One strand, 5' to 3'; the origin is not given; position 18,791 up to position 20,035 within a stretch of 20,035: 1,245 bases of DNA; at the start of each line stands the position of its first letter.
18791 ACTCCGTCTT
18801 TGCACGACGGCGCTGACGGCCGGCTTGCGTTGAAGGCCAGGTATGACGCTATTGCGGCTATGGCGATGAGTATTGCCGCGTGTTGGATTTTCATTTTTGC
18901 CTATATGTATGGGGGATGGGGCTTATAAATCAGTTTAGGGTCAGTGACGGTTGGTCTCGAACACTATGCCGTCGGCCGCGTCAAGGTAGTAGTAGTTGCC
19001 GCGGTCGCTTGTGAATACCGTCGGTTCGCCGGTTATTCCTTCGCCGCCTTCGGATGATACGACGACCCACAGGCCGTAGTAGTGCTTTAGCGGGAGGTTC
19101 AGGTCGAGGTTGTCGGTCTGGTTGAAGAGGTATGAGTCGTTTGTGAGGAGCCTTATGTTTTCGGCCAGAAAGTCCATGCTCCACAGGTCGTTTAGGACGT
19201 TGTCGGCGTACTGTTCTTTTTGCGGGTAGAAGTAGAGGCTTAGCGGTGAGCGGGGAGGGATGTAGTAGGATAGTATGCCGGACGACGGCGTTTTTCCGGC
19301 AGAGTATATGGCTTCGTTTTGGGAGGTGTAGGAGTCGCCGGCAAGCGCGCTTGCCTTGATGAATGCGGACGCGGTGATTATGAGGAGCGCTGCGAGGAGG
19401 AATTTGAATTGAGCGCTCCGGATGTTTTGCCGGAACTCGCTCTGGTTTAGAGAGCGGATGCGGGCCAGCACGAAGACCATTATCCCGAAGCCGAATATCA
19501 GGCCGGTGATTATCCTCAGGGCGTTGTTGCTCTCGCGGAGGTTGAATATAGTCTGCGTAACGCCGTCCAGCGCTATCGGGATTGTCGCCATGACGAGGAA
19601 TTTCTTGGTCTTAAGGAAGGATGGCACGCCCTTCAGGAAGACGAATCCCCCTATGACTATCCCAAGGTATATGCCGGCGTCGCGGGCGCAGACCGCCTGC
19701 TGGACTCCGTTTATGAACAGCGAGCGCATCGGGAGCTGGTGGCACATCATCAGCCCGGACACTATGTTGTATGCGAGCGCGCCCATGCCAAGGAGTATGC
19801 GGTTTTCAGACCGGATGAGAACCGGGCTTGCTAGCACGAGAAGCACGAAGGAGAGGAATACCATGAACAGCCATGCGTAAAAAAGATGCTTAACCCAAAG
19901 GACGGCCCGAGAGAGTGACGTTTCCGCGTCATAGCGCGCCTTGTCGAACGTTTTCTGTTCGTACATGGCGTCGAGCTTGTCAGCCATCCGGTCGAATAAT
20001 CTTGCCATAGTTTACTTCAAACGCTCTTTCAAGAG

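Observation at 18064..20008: A secreted protein built from seven precise 26-residue two-cysteine repeats, downstream of a DUF2085 membrane protein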

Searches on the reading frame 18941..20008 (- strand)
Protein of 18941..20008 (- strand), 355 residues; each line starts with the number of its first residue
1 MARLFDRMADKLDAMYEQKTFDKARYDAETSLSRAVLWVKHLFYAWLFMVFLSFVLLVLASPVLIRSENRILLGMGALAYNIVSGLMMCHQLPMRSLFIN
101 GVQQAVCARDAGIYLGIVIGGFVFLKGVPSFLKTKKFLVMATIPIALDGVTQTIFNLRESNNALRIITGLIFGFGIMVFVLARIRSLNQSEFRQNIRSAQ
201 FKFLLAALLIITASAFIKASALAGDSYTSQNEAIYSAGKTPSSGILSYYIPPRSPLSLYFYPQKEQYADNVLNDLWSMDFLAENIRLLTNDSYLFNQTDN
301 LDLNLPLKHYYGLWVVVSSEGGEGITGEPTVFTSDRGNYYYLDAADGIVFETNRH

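Call 4: search_protein_families(library=pfam, proteins=[window:18941-20008:-], max_evalue=1)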
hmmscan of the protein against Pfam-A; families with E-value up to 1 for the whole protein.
window:18941-20008:- (355 aa): 1 family
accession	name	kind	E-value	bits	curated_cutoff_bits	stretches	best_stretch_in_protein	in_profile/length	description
PF09858.14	DUF2085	-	1.3e-25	90.1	25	1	89-178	1-89/90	Predicted membrane protein (DUF2085)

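Call 6: search_protein_families(library=ncbifam, proteins=[window:18941-20008:-], max_evalue=1)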
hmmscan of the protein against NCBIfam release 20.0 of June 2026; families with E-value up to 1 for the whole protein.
window:18941-20008:- (355 aa): 0 families

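Call 63: find_homologous_proteins(query=window:18944-20008:-, max_evalue=0.00001)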
Query window:18944-20008:- (355 aa): 16 proteins with E <= 0.00001 among 7979 candidates.
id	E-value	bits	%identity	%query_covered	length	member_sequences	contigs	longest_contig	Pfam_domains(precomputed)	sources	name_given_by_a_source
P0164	1.5e-231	786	100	100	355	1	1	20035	PF09858.15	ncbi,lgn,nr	ncbi:MAG: DUF2085 domain-containing protein [Candidatus Altiarchaeota archaeon]|nr:DUF2085 domain-co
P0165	6.6e-150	517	64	100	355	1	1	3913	PF09858.15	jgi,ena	-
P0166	2.1e-100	355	50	100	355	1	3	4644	PF09858.15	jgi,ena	-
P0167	1.9e-99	351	48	99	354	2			PF09858.15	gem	-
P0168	3.4e-94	334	48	96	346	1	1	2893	PF09858.15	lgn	-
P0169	1.2e-93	332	44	100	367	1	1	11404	PF09858.15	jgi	jgi:uncharacterized membrane protein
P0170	3.4e-91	324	47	91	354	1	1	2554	PF09858.15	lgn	-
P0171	2.2e-90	322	46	99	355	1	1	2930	PF09858.15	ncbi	ncbi:MAG: DUF2085 domain-containing protein [Candidatus Altiarchaeota archaeon]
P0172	2.7e-86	308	44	97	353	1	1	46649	PF09858.15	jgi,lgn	jgi:uncharacterized membrane protein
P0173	3.1e-53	199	38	83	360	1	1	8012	PF09858.15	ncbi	ncbi:MAG: DUF2085 domain-containing protein [Candidatus Altiarchaeota archaeon]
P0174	1.3e-48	184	38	79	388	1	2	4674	PF09858.15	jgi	jgi:uncharacterized membrane protein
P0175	1.5e-46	178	37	87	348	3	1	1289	PF09858.15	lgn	-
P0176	2.3e-46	177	34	88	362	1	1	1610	PF09858.15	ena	-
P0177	7.4e-45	172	33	83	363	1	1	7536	PF09858.15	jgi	jgi:uncharacterized membrane protein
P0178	9.8e-43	165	35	99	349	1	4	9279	PF09858.15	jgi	jgi:uncharacterized membrane protein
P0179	2.0e-42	164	35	85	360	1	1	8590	PF09858.15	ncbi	-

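Call 64: find_encoding_contigs(protein=P0172, flank=4000, max_places=1)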
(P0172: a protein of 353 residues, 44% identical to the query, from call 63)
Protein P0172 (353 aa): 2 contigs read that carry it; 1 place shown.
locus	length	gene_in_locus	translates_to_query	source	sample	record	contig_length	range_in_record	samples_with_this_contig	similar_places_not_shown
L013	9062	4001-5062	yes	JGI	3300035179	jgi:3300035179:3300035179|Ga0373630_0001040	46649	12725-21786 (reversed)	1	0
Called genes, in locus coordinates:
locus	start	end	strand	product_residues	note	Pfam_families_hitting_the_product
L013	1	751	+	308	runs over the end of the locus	-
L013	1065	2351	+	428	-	PF01637:ATPase_2 (weak), PF13173:AAA_14, PF13635:DUF4143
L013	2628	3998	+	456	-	PF02934:GatB_N, PF02637:GatB_Yqey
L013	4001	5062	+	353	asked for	PF09858:DUF2085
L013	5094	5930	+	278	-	-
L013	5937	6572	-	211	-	PF04893:Yip1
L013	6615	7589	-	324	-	PF00579:tRNA-synt_1b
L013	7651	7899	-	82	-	PF03685:UPF0147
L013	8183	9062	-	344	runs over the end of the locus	-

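Call 65: find_encoding_contigs(protein=P0169, flank=4000, max_places=1)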
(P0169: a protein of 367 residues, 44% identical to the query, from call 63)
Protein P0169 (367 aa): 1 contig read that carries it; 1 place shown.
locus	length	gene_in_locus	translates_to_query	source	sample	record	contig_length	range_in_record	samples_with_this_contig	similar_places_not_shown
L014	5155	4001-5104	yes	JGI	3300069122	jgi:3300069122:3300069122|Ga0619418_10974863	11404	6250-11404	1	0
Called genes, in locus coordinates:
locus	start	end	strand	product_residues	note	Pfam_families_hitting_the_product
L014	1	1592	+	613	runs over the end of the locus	PF00004:AAA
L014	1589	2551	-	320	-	PF01555:N6_N4_Mtase (weak), PF01170:UPF0020, PF03602:Cons_hypoth95 (weak), PF05175:MTS (weak), PF09445:Methyltransf_15 (weak)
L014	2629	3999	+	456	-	PF02934:GatB_N, PF02637:GatB_Yqey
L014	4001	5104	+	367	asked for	PF09858:DUF2085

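Call 66: find_encoding_contigs(protein=P0173, flank=4000, max_places=1)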
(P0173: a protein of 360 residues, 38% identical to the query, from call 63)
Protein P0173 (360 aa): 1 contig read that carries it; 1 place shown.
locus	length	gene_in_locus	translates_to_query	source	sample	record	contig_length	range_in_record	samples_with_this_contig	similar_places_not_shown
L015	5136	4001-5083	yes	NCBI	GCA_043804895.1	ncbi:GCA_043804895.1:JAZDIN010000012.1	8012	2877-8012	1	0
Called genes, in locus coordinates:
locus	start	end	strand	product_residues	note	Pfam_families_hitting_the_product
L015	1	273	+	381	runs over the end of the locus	PF04471:Mrr_cat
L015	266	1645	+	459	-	PF04471:Mrr_cat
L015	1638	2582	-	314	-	PF01555:N6_N4_Mtase, PF01170:UPF0020, PF09445:Methyltransf_15 (weak)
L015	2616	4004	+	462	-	PF02934:GatB_N, PF02637:GatB_Yqey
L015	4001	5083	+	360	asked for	PF09858:DUF2085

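Call 67: find_encoding_contigs(protein=P0178, flank=4000, max_places=1)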
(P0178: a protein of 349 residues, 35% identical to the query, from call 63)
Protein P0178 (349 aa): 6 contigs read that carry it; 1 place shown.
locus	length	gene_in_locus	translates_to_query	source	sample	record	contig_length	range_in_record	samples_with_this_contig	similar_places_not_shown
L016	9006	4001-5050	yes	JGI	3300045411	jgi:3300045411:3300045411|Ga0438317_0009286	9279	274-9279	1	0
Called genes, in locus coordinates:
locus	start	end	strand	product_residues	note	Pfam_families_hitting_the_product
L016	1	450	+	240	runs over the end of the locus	?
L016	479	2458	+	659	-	-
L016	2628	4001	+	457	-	PF02934:GatB_N, PF02637:GatB_Yqey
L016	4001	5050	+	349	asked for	PF09858:DUF2085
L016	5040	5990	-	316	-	PF00579:tRNA-synt_1b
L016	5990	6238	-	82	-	PF03685:UPF0147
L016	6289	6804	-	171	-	PF01966:HD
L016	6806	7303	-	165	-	PF02002:TFIIE_alpha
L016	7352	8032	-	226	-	-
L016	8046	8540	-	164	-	-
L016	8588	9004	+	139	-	?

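Call 81: predict_structure(alignment_id=A5)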
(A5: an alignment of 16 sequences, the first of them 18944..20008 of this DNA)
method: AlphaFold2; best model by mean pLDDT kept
length: 355 residues; sequences in the alignment: 16
mean_pLDDT: 83.3   pTM: 0.80
mean pLDDT of the five models: 83.3, 82.7, 82.0, 81.8, 80.6
residues with pLDDT >= 90: 150; 70-90: 142; 50-70: 51; < 50: 12
segments of 3 or more residues with pLDDT < 50: 295-303
pLDDT, mean of each block of 10 residues (from residue 1): 59 54 56 86 95 95 95 95 83 85 90 95 85 84 81 60 87 92 84 89 96 95 91 94 90 87 84 89 80 49 63 93 66 92 92 93
secondary structure, 60 per line:
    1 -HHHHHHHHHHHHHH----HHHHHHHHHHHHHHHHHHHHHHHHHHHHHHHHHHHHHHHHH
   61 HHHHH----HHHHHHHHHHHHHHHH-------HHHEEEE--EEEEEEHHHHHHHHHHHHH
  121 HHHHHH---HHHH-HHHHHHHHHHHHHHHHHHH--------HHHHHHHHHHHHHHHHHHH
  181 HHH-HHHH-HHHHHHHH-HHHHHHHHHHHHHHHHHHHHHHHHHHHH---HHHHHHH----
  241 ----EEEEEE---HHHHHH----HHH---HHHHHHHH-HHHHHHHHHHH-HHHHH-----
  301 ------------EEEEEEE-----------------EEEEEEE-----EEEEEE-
elements in order: H2-15 H20-65 H70-85 E96-99 E102-107 H108-126 H130-133 H135-153 H162-183 H185-188 H190-197 H199-226 H230-236 E245-250 H254-259 H270-277 H279-289 H291-295 E313-319 E337-343 E349-354
